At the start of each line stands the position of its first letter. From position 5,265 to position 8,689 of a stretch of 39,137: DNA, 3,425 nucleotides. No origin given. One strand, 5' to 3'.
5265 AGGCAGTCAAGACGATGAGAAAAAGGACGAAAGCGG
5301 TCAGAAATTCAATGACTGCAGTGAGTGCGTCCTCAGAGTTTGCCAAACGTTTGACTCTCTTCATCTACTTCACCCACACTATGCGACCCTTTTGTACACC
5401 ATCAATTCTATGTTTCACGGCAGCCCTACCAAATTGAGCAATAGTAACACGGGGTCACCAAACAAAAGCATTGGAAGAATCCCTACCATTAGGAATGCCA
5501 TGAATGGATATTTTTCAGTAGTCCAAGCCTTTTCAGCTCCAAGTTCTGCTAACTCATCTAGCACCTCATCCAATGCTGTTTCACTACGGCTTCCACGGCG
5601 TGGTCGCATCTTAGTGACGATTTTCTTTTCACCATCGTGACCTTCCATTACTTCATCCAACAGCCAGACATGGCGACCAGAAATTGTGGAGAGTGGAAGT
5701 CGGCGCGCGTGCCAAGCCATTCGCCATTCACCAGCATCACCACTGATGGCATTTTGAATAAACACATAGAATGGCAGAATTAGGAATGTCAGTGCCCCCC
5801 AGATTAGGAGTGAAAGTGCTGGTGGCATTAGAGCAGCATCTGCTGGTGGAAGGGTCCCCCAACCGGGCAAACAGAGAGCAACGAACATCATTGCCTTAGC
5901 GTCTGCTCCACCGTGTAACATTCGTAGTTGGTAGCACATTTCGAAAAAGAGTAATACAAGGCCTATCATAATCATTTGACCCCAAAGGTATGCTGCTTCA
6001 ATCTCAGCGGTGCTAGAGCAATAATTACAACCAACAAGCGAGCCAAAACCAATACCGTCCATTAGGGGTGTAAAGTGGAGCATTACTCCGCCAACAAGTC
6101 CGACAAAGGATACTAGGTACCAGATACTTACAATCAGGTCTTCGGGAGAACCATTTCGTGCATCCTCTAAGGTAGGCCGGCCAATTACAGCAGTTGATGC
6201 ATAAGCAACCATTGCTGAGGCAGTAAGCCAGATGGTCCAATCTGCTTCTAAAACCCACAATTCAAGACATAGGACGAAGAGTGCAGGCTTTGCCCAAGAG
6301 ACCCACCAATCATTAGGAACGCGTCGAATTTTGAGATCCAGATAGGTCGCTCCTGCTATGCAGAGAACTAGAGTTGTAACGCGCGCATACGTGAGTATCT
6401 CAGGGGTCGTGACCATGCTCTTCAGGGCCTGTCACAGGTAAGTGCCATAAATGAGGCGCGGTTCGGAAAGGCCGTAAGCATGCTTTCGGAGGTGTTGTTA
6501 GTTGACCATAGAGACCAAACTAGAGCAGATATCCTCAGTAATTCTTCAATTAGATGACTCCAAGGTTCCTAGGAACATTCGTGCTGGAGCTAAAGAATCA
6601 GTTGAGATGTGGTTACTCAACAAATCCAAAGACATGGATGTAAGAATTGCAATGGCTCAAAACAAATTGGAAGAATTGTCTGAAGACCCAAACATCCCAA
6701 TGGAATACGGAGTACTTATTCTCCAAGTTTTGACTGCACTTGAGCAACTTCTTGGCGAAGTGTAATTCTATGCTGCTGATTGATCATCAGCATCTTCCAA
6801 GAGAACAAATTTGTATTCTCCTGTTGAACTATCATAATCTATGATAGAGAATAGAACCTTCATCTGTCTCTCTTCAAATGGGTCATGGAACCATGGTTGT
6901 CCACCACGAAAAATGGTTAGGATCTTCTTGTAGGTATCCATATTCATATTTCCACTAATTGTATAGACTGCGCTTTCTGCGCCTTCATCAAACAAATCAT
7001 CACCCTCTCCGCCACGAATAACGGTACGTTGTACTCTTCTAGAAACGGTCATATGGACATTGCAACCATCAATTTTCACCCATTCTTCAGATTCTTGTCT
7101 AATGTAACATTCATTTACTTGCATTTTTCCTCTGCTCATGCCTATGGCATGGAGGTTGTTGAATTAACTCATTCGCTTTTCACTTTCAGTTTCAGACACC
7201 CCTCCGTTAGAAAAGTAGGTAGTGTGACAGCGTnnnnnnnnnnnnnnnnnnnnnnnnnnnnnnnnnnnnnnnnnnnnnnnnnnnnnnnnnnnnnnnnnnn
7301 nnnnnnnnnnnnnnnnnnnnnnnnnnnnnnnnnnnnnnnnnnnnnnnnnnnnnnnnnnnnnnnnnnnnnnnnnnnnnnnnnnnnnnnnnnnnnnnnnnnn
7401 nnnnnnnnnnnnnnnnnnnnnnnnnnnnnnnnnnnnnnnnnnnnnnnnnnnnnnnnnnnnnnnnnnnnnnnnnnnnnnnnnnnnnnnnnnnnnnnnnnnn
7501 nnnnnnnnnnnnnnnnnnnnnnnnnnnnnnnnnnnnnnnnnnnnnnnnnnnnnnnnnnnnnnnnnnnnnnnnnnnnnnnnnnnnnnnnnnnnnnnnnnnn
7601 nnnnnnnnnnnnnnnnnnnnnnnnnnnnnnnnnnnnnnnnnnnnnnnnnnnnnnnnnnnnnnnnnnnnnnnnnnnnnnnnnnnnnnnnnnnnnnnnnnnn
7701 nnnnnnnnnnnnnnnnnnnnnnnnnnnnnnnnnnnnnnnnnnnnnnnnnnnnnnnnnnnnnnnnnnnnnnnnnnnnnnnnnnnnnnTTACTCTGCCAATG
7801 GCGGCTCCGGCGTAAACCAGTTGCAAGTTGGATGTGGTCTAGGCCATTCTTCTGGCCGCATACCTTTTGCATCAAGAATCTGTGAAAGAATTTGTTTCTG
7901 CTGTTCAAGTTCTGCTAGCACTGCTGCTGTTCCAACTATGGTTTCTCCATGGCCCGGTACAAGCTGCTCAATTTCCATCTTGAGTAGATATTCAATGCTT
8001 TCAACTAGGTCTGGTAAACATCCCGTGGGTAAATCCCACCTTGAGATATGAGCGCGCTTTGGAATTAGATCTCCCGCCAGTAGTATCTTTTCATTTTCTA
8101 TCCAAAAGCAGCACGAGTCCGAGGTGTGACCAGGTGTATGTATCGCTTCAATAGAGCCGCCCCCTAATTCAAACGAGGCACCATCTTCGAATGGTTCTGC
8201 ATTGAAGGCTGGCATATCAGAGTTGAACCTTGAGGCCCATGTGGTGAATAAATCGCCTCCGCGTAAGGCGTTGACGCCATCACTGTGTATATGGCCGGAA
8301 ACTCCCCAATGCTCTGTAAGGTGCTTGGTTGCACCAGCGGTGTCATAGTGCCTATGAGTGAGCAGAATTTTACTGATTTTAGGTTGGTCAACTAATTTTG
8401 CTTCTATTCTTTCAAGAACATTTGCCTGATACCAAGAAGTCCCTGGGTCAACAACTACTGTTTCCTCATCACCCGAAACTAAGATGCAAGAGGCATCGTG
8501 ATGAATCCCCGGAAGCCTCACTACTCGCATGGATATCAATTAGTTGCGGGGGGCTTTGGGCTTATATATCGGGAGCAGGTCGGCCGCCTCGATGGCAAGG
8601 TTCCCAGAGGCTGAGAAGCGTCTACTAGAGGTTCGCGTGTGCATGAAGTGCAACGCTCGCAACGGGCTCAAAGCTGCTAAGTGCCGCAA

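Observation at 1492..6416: Compact prepilin-peptidase / two pilin-like / three KaiC-like operon with no PilB(ArlI)-type ATPase or PilC(ArlJ) platform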

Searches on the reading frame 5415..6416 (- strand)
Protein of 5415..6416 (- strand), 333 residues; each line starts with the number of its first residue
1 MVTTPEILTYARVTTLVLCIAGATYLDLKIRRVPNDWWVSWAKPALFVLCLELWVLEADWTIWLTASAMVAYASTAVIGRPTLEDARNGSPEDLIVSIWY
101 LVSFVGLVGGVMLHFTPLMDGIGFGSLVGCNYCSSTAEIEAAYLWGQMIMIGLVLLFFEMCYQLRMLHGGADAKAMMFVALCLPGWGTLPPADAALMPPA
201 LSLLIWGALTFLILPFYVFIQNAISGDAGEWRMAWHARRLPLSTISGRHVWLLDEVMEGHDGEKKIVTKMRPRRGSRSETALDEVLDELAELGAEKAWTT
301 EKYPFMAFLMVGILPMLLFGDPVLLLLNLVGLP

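Call 3: search_protein_families(library=pfam, proteins=[window:5415-6416:-], max_evalue=0.1)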
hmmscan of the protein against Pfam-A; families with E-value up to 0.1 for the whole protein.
window:5415-6416:- (333 aa): 1 family
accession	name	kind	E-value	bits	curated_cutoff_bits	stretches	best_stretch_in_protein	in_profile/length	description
PF06847.16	Arc_PepC_II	-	6.4e-07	30.3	29.9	1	235-321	7-92/93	Archaeal Peptidase A24 C-terminus Type II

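Call 8: search_protein_families(library=ncbifam, proteins=[window:5415-6416:-], max_evalue=0.1)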
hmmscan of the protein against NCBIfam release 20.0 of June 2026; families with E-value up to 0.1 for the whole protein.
window:5415-6416:- (333 aa): 0 families

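Call 30: search_solved_structures(query=window:5415-6416:-, max_evalue=10, show_alignments=2)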
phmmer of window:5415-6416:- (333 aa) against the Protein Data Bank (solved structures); distinct sequences matched with E-value up to 10: 2.
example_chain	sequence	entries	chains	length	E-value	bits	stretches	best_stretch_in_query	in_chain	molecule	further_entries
4i19_A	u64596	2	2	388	0.13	14.6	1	167-285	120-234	Epoxide hydrolase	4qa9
6gos_1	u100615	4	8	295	1.9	10.8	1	255-289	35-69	Microcin B17-processing protein McbB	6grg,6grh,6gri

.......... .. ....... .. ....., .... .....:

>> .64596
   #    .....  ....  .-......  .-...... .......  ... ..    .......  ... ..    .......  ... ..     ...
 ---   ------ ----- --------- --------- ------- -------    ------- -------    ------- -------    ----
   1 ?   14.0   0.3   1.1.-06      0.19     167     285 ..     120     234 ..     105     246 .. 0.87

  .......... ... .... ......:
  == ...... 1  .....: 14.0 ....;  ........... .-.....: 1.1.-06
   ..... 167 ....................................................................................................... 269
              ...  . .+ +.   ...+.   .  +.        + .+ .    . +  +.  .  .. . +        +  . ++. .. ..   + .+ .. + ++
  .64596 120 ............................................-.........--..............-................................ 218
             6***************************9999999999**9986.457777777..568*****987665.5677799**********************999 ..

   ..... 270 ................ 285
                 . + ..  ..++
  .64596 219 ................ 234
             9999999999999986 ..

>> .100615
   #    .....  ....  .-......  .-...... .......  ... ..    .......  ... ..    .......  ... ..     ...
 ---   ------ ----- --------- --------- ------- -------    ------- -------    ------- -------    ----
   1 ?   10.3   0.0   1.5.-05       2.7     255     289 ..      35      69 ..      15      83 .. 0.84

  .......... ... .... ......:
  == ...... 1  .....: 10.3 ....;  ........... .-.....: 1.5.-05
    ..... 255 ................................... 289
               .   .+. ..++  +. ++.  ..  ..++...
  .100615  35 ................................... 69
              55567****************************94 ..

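Call 33: find_homologous_proteins(query=window:5415-6416:-, max_evalue=0.001)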
Query window:5415-6416:- (333 aa): 256 proteins with E <= 0.001 among 7692 candidates; the best 120 are listed.
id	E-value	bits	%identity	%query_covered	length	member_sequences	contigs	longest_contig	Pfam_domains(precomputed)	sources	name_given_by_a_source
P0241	7.4e-221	750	99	100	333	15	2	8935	PF06847.17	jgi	-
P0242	7.6e-197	671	87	97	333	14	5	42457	PF06847.17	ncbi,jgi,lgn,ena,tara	tara:strand:+ start:912 stop:1913 length:1002 start_codon:yes stop_codon:yes gene_type:complete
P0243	1.2e-183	628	79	95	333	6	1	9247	PF06847.17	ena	-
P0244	4.2e-177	607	78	100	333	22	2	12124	PF06847.17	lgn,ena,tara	tara:strand:- start:627 stop:1628 length:1002 start_codon:yes stop_codon:yes gene_type:complete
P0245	6.0e-174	596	76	100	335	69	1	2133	PF06847.17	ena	-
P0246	1.7e-171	588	74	99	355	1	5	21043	PF06847.17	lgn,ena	-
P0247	4.6e-170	583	75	100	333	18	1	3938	PF06847.17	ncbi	-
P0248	3.1e-140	485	66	100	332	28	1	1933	PF06847.17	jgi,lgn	-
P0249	1.6e-129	450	62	96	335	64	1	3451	PF06847.17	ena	-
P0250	2.1e-126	440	60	97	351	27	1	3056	PF06847.17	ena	-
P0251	6.8e-120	418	81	67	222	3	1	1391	-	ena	-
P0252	1.7e-102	361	55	96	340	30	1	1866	PF06847.17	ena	-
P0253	2.0e-101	358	53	96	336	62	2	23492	PF06847.17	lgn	-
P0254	5.7e-101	356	53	96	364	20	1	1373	PF06847.17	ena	-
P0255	1.9e-100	355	53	96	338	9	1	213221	PF06847.17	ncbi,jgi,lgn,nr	ncbi:MAG: hypothetical protein QGF94_00585 [Candidatus Thalassarchaeaceae archaeon]|jgi:hypothetical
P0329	1.1e-69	253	39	99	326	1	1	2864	PF01478.24,PF06847.17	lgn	-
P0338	3.0e-69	252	41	99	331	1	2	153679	PF06847.17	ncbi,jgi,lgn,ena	-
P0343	5.9e-69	251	38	99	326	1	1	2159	PF01478.24,PF06847.17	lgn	-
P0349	8.4e-69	250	38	99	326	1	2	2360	PF01478.24,PF06847.17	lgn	-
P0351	1.4e-68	250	40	98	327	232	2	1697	PF01478.24,PF06847.17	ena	-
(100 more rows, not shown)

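Call 34: find_encoding_contigs(protein=P0255, flank=10000, max_places=2)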
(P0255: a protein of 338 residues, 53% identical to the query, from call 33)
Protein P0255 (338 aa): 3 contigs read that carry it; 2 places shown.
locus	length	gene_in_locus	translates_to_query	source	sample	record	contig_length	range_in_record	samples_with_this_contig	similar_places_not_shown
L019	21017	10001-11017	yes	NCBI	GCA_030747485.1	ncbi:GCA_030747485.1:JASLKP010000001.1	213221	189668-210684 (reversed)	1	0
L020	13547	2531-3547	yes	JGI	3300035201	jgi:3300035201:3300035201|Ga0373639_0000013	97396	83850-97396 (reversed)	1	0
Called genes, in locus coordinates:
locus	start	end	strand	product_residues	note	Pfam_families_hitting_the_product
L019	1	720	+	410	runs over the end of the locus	PF00438:S-AdoMet_synt_N, PF02772:S-AdoMet_synt_M, PF02773:S-AdoMet_synt_C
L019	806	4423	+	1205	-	PF11614:FixG_C (faint), PF10633:NPCBM_assoc (faint)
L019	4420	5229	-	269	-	PF08704:GCD14, PF01135:PCMT (weak)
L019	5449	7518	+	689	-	PF00493:MCM (faint), PF01078:Mg_chelatase, PF13401:AAA_22 (faint), PF00004:AAA (faint), PF00158:Sigma54_activat, PF20436:LonB_AAA-LID, PF05362:Lon_C, PF13541:ChlI, +2 more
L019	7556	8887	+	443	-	PF07690:MFS_1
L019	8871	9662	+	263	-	PF01112:Asparaginase_2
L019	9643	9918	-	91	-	PF03685:UPF0147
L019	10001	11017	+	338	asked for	PF06847:Arc_PepC_II (faint)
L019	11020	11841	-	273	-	PF06745:ATPase (weak), PF23442:DUF7125 (weak)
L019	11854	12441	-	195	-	-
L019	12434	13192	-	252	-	PF13481:AAA_25 (weak), PF06745:ATPase, PF23442:DUF7125 (faint)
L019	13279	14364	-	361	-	PF00932:LTD (weak)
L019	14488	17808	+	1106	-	-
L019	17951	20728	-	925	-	PF00521:DNA_topoisoIV, PF03989:DNA_gyraseA_C (weak), PF13202:EF-hand_5 (weak)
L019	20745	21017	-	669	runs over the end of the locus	PF02518:HATPase_c, PF00204:DNA_gyraseB, PF01751:Toprim, PF00986:DNA_gyraseB_C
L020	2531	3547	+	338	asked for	PF06847:Arc_PepC_II (faint)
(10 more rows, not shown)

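Call 35: find_encoding_contigs(protein=P0338, flank=10000, max_places=2)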
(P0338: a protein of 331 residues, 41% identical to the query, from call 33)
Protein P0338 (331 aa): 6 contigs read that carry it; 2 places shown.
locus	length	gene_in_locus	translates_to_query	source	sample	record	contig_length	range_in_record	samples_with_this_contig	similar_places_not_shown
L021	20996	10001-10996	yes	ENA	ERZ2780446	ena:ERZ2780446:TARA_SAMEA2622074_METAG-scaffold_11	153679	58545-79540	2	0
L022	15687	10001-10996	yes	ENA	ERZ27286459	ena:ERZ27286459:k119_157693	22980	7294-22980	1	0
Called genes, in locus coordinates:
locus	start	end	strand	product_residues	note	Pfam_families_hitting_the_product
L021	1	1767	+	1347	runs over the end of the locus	PF22544:HYDIN_VesB_CFA65-like_Ig (faint), PF10633:NPCBM_assoc (faint), PF11614:FixG_C (faint)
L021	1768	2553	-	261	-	PF08704:GCD14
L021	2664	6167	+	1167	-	-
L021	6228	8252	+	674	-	PF00493:MCM (faint), PF01078:Mg_chelatase, PF00004:AAA (faint), PF00158:Sigma54_activat (weak), PF13654:AAA_32 (weak), PF20436:LonB_AAA-LID, PF05362:Lon_C, PF13541:ChlI, +2 more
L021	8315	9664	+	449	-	PF07690:MFS_1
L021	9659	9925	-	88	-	PF03685:UPF0147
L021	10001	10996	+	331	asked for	PF06847:Arc_PepC_II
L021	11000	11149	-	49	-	-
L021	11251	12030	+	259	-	PF00753:Lactamase_B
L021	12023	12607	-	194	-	-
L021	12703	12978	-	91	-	-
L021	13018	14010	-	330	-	PF08271:Zn_Ribbon_TF, PF00382:TFIIB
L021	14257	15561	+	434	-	PF00709:Adenylsucc_synt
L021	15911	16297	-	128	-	-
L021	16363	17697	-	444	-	PF00232:Glyco_hydro_1, PF00150:Cellulase (faint), PF02449:Glyco_hydro_42 (faint)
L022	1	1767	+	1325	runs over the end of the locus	PF10633:NPCBM_assoc (faint), PF11614:FixG_C (faint), PF22544:HYDIN_VesB_CFA65-like_Ig (faint)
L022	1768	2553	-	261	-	PF08704:GCD14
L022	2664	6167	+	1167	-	-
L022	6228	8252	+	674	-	PF00493:MCM (faint), PF01078:Mg_chelatase, PF00004:AAA (faint), PF00158:Sigma54_activat (weak), PF13654:AAA_32 (weak), PF20436:LonB_AAA-LID, PF05362:Lon_C, PF13541:ChlI, +2 more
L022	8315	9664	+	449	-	PF07690:MFS_1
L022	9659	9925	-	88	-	PF03685:UPF0147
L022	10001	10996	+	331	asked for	PF06847:Arc_PepC_II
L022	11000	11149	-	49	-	-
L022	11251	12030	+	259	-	PF00753:Lactamase_B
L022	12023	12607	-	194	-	-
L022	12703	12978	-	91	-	-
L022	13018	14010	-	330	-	PF08271:Zn_Ribbon_TF, PF00382:TFIIB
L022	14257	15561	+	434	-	PF00709:Adenylsucc_synt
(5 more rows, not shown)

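Call 46: search_solved_structures(query=A3, max_evalue=10, show_alignments=2)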
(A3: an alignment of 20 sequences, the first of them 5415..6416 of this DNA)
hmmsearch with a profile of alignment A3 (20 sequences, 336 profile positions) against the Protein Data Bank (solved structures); distinct sequences matched with E-value up to 10: 1.
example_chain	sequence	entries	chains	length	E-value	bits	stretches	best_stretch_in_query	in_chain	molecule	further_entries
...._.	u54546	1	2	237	3.3e-05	26.1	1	98-248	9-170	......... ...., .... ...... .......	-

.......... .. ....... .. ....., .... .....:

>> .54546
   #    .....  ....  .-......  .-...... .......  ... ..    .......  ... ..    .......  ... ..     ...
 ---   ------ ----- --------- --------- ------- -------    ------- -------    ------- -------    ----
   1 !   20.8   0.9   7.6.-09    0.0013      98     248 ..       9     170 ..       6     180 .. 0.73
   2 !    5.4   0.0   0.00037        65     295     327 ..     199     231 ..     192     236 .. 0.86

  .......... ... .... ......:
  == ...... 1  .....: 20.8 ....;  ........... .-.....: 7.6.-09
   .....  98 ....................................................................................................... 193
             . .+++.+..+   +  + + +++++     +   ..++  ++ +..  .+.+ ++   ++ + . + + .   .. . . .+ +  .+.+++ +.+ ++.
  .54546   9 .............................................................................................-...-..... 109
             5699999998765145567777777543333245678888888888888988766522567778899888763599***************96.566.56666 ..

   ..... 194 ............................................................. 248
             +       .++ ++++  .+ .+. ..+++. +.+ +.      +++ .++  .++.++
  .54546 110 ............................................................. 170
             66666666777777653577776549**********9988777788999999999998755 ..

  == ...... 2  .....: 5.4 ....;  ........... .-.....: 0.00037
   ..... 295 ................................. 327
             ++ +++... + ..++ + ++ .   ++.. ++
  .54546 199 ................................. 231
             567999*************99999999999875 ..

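Call 47: search_protein_families(library=pfam, alignment_id=A3, max_evalue=0.01)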
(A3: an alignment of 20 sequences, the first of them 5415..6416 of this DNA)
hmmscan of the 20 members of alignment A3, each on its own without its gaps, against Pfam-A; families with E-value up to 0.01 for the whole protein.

A. member 1, window:5415-6416:- (333 aa): 1 family
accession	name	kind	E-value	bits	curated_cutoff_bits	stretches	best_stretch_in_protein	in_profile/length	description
PF06847.16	Arc_PepC_II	-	6.4e-07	30.3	29.9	1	235-321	7-92/93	Archaeal Peptidase A24 C-terminus Type II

B. families by the number of members that match (of 20 scanned): 2 families
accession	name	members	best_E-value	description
PF06847.16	Arc_PepC_II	20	1.8e-10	Archaeal Peptidase A24 C-terminus Type II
PF01478.23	Peptidase_A24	7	1.6e-05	Type IV leader peptidase family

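Call 48: search_protein_families(library=pfam, proteins=[L019:14488-17808:+, L019:13279-14364:-], max_evalue=1)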
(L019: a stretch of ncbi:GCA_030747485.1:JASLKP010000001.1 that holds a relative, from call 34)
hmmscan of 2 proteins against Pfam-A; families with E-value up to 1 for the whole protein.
L019:14488-17808:+ (1106 aa): 1 family
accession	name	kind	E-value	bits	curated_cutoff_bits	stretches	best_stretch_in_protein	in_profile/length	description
PF16101.10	PRIMA1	-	0.006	16.8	38.6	1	1011-1082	63-131/158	Proline-rich membrane anchor 1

L019:13279-14364:- (361 aa): 2 families
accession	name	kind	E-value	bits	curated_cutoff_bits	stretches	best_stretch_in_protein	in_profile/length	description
PF00932.25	LTD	-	1e-07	32.7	34.3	1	210-307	8-94/109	Lamin Tail Domain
PF21604.3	CRLF2_D1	-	0.2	12.2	27.3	1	321-341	7-27/51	Cytokine receptor-like factor 2-like, D1 domain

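Call 93: search_protein_families(library=padloc, proteins=[window:5415-6416:-], max_evalue=0.01)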
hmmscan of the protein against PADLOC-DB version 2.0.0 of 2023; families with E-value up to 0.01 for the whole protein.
window:5415-6416:- (333 aa): 0 families

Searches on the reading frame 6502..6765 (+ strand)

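Call 3: search_protein_families(library=pfam, proteins=[window:6502-6765:+], max_evalue=0.1)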
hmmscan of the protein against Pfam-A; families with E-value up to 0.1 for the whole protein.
window:6502-6765:+ (87 aa): 1 family
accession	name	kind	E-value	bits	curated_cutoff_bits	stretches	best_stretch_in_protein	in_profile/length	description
PF03685.18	UPF0147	-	6.6e-17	61.8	23.6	1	5-83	3-81/81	Uncharacterised protein family (UPF0147)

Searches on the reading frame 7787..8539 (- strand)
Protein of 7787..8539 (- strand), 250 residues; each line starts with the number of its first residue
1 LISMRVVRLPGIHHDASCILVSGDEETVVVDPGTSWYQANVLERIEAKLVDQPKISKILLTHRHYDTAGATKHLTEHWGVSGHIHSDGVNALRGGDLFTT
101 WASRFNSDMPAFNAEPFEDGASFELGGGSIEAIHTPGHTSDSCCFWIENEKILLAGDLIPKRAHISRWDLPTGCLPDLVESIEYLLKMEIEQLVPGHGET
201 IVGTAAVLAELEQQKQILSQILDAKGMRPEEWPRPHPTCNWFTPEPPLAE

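Call 6: search_protein_families(library=pfam, proteins=[window:7787-8539:-], max_evalue=0.001)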
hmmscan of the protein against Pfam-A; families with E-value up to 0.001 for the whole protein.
window:7787-8539:- (250 aa): 3 families
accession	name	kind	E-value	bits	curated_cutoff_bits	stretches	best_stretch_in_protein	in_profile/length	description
PF00753.33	Lactamase_B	-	7.3e-30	104.8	22.7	1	16-197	6-196/196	Metallo-beta-lactamase superfamily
PF12706.13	Lactamase_B_2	-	5.7e-09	36.3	27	1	27-158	2-143/200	Beta-lactamase superfamily domain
PF19583.5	ODP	-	5e-08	33.5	27.2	1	19-161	6-139/194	ODP family beta lactamase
